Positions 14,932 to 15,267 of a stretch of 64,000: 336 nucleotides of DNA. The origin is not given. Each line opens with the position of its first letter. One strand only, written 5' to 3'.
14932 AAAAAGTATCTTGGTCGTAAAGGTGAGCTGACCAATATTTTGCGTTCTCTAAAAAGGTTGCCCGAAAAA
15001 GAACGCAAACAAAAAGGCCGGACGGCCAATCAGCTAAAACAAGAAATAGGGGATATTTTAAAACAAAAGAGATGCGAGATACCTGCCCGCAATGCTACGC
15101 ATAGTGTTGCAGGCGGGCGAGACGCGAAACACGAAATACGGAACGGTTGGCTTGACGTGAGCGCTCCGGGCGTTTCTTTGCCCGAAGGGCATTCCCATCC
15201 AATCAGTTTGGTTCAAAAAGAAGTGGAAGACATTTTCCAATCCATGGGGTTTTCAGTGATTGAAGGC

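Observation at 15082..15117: Second repeat family: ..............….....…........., inside pheS and in two RNA leaders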

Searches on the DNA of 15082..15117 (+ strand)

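Call 35: build_rna_model(alignment_id=A4, structure=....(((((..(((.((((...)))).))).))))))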
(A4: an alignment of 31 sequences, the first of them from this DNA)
Model R1 built from alignment A4 (31 sequences, 36 columns); structure: as given.
model positions 36; base pairs 12; branch points 0; effective number of sequences 14.48; information 1.511 bits per position. Calibrated on 0.2 Mb of random sequence (short: E-values are rough).
structure used (alignment columns):
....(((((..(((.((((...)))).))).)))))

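Call 36: search_with_rna_model(model_id=R1, source=window, filters=off, max_evalue=10, show_alignments=6)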
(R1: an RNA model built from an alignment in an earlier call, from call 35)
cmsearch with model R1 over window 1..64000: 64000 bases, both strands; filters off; matches with E-value up to 10: 9.
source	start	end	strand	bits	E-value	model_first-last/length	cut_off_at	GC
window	15082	15117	+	61.4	1.2e-10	1-36/36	no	0.64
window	54048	54083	+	61.4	1.2e-10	1-36/36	no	0.67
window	15082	15117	-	27.6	0.0009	1-36/36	no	0.64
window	20364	20400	-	26.6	0.0015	1-36/36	no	0.51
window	54048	54083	-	23.9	0.0051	1-36/36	no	0.67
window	13955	13975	+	11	2.2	1-36/36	no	0.62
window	31455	31468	-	10.5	2.8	1-36/36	no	0.64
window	52926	52945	-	9.6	4.2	1-36/36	no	0.6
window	50471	50509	+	8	9.3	1-36/36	no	0.49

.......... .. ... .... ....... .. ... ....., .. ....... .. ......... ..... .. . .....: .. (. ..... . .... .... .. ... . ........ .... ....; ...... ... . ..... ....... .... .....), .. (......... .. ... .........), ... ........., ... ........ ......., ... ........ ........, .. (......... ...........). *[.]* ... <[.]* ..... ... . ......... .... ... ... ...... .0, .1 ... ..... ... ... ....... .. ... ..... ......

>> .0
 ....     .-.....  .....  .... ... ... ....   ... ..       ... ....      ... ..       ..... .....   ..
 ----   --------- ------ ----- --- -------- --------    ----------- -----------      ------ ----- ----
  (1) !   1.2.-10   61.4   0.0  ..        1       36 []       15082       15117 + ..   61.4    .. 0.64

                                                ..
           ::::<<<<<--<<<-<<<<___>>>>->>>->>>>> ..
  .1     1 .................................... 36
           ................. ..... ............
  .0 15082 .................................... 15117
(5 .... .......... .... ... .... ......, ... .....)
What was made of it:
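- Checked: It is a full 37-nt copy on the minus strand at 20364-20400, decayed by about four G-to-A changes (26.6 bits, E 0.0015; call 36).
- The window holds 3 copies (call 36).
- Tried and rejected: I rejected it because it has no right arm and no covariance-model hit up to E = 10 (call 36).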

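Call 37: search_with_rna_model(model_id=R1, sources=[L003, L004, L006, L007, L008, L009, L010, L011, L012, L013, L014, L017, L018, L019, L020, L021, L022, L023, L024, L025, L026, L028, L029, L030, L031, L032, L034, L035, L036, L037, L038, L039, L040, L041, L042, L043, L044, L045, L046, L047, L049, L050, L051, L053, L054, L055, L057, L059, L060, L061, L062, L063, L064, L065, L066, L067, L068, L069, L070, L072, L073, L074, L076, L078, L079, L081, L082, L083, L084, L086, L087, L088, L089, L090, L091, L092, L093, L094, L095, L096, L097, L098, L100, L101, L102, L103, L104, L105, L107, L108, L109, L110, L111, L112, L113, L114, L115, L116, L117, L118], max_evalue=0.01, make_alignment=true)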
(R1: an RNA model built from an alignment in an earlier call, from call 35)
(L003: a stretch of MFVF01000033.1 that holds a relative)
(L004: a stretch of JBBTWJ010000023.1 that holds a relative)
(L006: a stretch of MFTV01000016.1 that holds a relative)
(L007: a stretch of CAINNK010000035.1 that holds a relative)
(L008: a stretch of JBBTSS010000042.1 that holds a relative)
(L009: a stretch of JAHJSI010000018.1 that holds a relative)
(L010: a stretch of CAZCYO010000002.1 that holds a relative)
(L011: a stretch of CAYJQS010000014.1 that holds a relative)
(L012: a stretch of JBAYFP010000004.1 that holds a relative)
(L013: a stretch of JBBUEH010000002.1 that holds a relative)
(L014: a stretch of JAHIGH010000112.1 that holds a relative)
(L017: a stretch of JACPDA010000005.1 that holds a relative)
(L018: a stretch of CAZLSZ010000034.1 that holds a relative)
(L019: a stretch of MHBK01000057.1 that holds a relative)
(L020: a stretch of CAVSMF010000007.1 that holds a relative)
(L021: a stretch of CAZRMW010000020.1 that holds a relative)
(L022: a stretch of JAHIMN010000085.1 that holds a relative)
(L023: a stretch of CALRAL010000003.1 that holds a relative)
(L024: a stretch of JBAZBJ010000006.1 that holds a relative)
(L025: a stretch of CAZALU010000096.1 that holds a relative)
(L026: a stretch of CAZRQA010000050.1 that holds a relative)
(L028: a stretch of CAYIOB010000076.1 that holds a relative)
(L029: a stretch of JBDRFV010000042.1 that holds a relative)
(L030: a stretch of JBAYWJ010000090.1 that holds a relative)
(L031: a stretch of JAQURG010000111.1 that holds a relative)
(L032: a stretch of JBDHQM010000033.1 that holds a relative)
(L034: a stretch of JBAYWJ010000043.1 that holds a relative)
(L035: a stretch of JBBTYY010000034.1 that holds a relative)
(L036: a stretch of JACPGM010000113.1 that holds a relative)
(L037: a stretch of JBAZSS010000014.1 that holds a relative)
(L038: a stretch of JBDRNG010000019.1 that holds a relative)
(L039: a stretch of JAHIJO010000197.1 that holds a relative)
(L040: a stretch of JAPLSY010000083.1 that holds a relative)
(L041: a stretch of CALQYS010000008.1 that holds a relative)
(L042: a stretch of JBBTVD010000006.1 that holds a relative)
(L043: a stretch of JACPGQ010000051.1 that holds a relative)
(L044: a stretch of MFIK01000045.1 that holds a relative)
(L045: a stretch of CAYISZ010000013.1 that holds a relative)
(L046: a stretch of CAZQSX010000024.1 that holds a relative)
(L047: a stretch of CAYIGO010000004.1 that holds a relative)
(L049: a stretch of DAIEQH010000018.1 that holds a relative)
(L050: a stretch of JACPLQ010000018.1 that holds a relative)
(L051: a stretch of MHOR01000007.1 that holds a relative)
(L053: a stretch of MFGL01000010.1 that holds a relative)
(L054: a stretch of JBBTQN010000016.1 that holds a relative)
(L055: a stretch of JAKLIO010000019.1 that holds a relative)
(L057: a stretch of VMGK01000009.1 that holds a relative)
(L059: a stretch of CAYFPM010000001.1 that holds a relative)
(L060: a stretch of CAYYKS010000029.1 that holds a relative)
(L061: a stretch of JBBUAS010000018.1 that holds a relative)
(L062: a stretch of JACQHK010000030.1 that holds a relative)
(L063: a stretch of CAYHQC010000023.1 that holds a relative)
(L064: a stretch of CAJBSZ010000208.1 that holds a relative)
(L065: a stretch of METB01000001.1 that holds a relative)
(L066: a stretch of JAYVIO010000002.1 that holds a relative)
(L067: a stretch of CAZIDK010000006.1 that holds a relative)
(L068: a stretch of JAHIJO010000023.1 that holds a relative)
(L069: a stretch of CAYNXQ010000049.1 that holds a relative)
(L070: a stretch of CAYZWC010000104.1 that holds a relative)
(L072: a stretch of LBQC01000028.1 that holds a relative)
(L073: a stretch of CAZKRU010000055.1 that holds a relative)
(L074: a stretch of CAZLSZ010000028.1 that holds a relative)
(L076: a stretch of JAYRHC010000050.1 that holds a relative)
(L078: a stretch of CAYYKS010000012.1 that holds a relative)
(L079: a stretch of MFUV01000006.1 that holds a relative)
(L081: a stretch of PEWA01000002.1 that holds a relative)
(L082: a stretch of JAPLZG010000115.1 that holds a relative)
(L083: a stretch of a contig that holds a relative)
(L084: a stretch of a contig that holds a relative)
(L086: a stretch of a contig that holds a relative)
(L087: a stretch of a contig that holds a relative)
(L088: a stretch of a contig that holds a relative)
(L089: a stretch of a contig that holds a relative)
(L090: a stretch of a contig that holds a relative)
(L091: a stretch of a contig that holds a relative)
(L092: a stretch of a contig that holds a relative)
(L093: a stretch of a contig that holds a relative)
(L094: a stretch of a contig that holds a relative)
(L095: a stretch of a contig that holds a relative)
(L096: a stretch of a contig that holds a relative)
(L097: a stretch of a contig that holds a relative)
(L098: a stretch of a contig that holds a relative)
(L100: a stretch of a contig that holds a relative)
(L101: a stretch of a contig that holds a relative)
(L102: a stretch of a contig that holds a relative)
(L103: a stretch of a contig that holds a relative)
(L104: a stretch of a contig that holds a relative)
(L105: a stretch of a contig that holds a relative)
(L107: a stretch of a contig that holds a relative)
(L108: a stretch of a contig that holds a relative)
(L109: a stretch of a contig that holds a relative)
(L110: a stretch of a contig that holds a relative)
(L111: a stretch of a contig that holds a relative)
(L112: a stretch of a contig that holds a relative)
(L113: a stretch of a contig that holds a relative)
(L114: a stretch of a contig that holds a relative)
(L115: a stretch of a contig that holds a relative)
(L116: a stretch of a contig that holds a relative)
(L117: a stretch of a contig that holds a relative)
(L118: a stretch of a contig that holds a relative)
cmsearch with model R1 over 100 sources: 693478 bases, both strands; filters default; matches with E-value up to 0.01: 152.
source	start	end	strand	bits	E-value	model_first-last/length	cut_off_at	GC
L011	1072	1107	-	65.3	2e-10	1-36/36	no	0.67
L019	7609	7644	-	65.3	2e-10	1-36/36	no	0.67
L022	1797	1832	+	65.3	2e-10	1-36/36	no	0.67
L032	5800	5835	+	65.3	2e-10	1-36/36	no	0.67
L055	4926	4961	+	65.3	2e-10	1-36/36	no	0.67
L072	3248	3283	+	65.3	2e-10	1-36/36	no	0.67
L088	3246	3281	+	65.3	2e-10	1-36/36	no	0.67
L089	379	414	+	65.3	2e-10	1-36/36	no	0.67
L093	6856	6891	-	65.3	2e-10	1-36/36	no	0.67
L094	7394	7429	-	65.3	2e-10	1-36/36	no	0.67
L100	3815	3850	-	65.3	2e-10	1-36/36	no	0.67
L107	5729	5764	-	65.3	2e-10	1-36/36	no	0.67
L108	769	804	+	65.3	2e-10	1-36/36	no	0.67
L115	2284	2319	+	65.3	2e-10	1-36/36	no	0.67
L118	652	687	-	65.3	2e-10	1-36/36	no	0.67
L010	5995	6030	-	65.1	2.2e-10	1-36/36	no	0.67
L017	7861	7896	-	65.1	2.2e-10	1-36/36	no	0.67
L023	405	440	+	65.1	2.2e-10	1-36/36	no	0.67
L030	7159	7194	+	65.1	2.2e-10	1-36/36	no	0.67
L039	106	141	-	65.1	2.2e-10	1-36/36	no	0.67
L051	2814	2849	+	65.1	2.2e-10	1-36/36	no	0.67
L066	959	994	-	65.1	2.2e-10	1-36/36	no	0.67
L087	3830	3865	+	65.1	2.2e-10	1-36/36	no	0.67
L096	3721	3756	+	65.1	2.2e-10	1-36/36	no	0.67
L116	7457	7492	-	65.1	2.2e-10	1-36/36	no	0.67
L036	2574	2609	-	64.2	3.4e-10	1-36/36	no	0.72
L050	894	929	-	64.2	3.4e-10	1-36/36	no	0.72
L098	2133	2168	-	64.2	3.4e-10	1-36/36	no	0.72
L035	994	1029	-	63.8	3.9e-10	1-36/36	no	0.67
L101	1159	1194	-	63.2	5.2e-10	1-36/36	no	0.64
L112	1952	1987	-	63.2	5.2e-10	1-36/36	no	0.64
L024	5813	5848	-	63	5.7e-10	1-36/36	no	0.64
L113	4366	4401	-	63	5.7e-10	1-36/36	no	0.64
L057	4035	4070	-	62.6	7e-10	1-36/36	no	0.64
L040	4553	4588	+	62.6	7.1e-10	1-36/36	no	0.69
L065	6305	6340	-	61.6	1.1e-09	1-36/36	no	0.67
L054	5913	5948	-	61.5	1.2e-09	1-36/36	no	0.67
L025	1601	1636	-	61.2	1.4e-09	1-36/36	no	0.64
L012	3536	3571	+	61.1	1.4e-09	1-36/36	no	0.64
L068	1233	1268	+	61.1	1.4e-09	1-36/36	no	0.64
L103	47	82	+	60.7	1.7e-09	1-36/36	no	0.69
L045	4666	4701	+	60.6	1.8e-09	1-36/36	no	0.64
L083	3775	3810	+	60.4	2e-09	1-36/36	no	0.69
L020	689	724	-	60.1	2.3e-09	1-36/36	no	0.64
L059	6503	6538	-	59.7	2.7e-09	1-36/36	no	0.64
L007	5361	5396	-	59.3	3.4e-09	1-36/36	no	0.69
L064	24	59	+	58.9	3.9e-09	1-36/36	no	0.64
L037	3712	3747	+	58.7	4.3e-09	1-36/36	no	0.67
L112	2373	2408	-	58.7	4.4e-09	1-36/36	no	0.61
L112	2409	2444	-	58.7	4.4e-09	1-36/36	no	0.61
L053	6549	6584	+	58.4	5e-09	1-36/36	no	0.61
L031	783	818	+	58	6.2e-09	1-36/36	no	0.64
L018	4329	4365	-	56.7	1.1e-08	1-36/36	no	0.65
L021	3631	3667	-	56.7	1.1e-08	1-36/36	no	0.65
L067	3152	3188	+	56.7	1.1e-08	1-36/36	no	0.65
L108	1875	1911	+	56.5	1.2e-08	1-36/36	no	0.68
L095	4955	4990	-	55.3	2.1e-08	1-36/36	no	0.67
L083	3303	3338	+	55.3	2.2e-08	1-36/36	no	0.69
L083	3539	3574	+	55.3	2.2e-08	1-36/36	no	0.69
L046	1660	1694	+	55.3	2.2e-08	1-36/36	no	0.69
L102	7892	7928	-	54.7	2.9e-08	1-36/36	no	0.7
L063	1556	1591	-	54.1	3.7e-08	1-36/36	no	0.69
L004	4785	4822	+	54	4e-08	1-36/36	no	0.66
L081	5056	5092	-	53.9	4.2e-08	1-36/36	no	0.65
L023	3338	3373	+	53.9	4.2e-08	1-36/36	no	0.64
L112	1988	2023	-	53.5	5e-08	1-36/36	no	0.61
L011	3998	4033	-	52.5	8e-08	1-36/36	no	0.69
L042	3469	3504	-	52.5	8.1e-08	1-36/36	no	0.69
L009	2929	2964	-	52.3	8.9e-08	1-36/36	no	0.69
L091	4429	4464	-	52.3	8.9e-08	1-36/36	no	0.69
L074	1257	1293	-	51.5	1.3e-07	1-36/36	no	0.62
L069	1267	1302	-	50.9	1.7e-07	1-36/36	no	0.67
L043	1231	1266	+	50.4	2.1e-07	1-36/36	no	0.61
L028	1655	1690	-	49.6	3.2e-07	1-36/36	no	0.64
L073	3914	3949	+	49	4.1e-07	1-36/36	no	0.75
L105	7415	7453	+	48.9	4.3e-07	1-36/36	no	0.64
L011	4922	4960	-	48.9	4.4e-07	1-36/36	no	0.64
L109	7628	7666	-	48.9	4.4e-07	1-36/36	no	0.67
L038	1040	1076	-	48.4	5.6e-07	1-36/36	no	0.62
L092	5335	5370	+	48.3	5.8e-07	1-36/36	no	0.64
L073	3852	3887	+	48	6.7e-07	1-36/36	no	0.69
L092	5664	5699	+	47.7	7.8e-07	1-36/36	no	0.78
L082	1642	1678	-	46.7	1.2e-06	1-36/36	no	0.62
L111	6252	6286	-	46.3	1.5e-06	1-36/36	no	0.71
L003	1152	1190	-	45.6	2e-06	1-36/36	no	0.62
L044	1636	1674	-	45.6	2e-06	1-36/36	no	0.62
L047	4185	4223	+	45.6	2e-06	1-36/36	no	0.62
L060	6412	6450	-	45.6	2e-06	1-36/36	no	0.62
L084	1582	1620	-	45.6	2e-06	1-36/36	no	0.62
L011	2089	2124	-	44.8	3.1e-06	1-36/36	no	0.58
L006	4619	4657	+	44.5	3.5e-06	1-36/36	no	0.62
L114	1271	1309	+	44.2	4.1e-06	1-36/36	no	0.56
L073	4015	4053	+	43.9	4.5e-06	1-36/36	no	0.69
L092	5461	5499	+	43.9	4.5e-06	1-36/36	no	0.69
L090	312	346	+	43.9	4.6e-06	1-36/36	no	0.69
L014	829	866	-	43.2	6.3e-06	1-36/36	no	0.63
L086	5249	5285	+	43.1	6.7e-06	1-36/36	no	0.59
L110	7388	7426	-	42.5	8.8e-06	1-36/36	no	0.64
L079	2898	2936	+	42.5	9e-06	1-36/36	no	0.67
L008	60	98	+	42.3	9.6e-06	1-36/36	no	0.64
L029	611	649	-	42.3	9.6e-06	1-36/36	no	0.64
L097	4125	4163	-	42.3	9.8e-06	1-36/36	no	0.54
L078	7291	7329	-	41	1.8e-05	1-36/36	no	0.59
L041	1961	1999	-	40.7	2.1e-05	1-36/36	no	0.59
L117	5048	5086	+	40.6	2.2e-05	1-36/36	no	0.67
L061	76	114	+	40.3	2.5e-05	1-36/36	no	0.64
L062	4436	4474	+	39.8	3.2e-05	1-36/36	no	0.62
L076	3526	3563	-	39.2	4.2e-05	1-36/36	no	0.68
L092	5664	5699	-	39.1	4.4e-05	1-36/36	no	0.78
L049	182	220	-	38.9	4.9e-05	1-36/36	no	0.62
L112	986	1018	-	38.5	5.7e-05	1-36/36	no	0.7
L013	3609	3647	+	38.2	6.7e-05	1-36/36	no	0.72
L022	24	55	+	38.2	6.9e-05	1-36/36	no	0.72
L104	3177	3213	+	37.6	9.1e-05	1-36/36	no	0.57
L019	7609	7644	+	36.5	0.00015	1-36/36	no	0.67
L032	5800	5835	-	36.5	0.00015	1-36/36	no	0.67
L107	5729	5764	+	36.5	0.00015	1-36/36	no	0.67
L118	652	687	+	36.5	0.00015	1-36/36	no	0.67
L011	1072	1107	+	36.5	0.00015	1-36/36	no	0.67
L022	1797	1832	-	36.5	0.00015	1-36/36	no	0.67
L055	4926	4961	-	36.5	0.00015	1-36/36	no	0.67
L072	3248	3283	-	36.5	0.00015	1-36/36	no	0.67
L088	3246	3281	-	36.5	0.00015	1-36/36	no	0.67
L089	379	414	-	36.5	0.00015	1-36/36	no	0.67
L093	6856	6891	+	36.5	0.00015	1-36/36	no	0.67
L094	7394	7429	+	36.5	0.00015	1-36/36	no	0.67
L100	3815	3850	+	36.5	0.00015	1-36/36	no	0.67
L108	769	804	-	36.5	0.00015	1-36/36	no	0.67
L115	2284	2319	-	36.5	0.00015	1-36/36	no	0.67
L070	1915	1953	-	36.3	0.00016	1-36/36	no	0.64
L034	6569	6606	+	36.1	0.00018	1-36/36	no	0.68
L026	6037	6075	+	35.4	0.00025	1-36/36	no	0.69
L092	5335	5370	-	34.3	0.00043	1-36/36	no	0.64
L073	3852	3887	-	33.8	0.00054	1-36/36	no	0.69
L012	3536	3571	-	32.8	0.00084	1-36/36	no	0.64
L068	1233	1268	-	32.8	0.00084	1-36/36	no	0.64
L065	6305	6340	+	32.7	0.0009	1-36/36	no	0.67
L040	4553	4588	-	32.3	0.0011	1-36/36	no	0.69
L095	4955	4990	+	28.4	0.0068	1-36/36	no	0.67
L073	3913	3949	-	28.4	0.0069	1-36/36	no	0.76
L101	1159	1194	+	28.3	0.0071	1-36/36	no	0.64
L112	1952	1987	+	28.3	0.0071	1-36/36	no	0.64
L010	5995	6030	+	27.7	0.0093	1-36/36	no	0.67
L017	7861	7896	+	27.7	0.0093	1-36/36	no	0.67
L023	405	440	-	27.7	0.0093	1-36/36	no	0.67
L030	7159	7194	-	27.7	0.0093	1-36/36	no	0.67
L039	106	141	+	27.7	0.0093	1-36/36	no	0.67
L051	2814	2849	-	27.7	0.0093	1-36/36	no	0.67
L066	959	994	+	27.7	0.0093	1-36/36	no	0.67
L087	3830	3865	-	27.7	0.0093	1-36/36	no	0.67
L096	3721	3756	-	27.7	0.0093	1-36/36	no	0.67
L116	7457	7492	+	27.7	0.0093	1-36/36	no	0.67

Alignment A6: 150 matches aligned to the model, 65 columns, each read 5' to 3' on its own strand. Consensus structure (alignment columns), stored with it:
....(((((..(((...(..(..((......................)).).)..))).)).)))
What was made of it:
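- On REP (repetitive extragenic palindrome) superfamilies: No inverted dimers appear among 150 model matches (call 37).
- No inverted dimers (REPIN/BIME-like) were seen (call 37).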
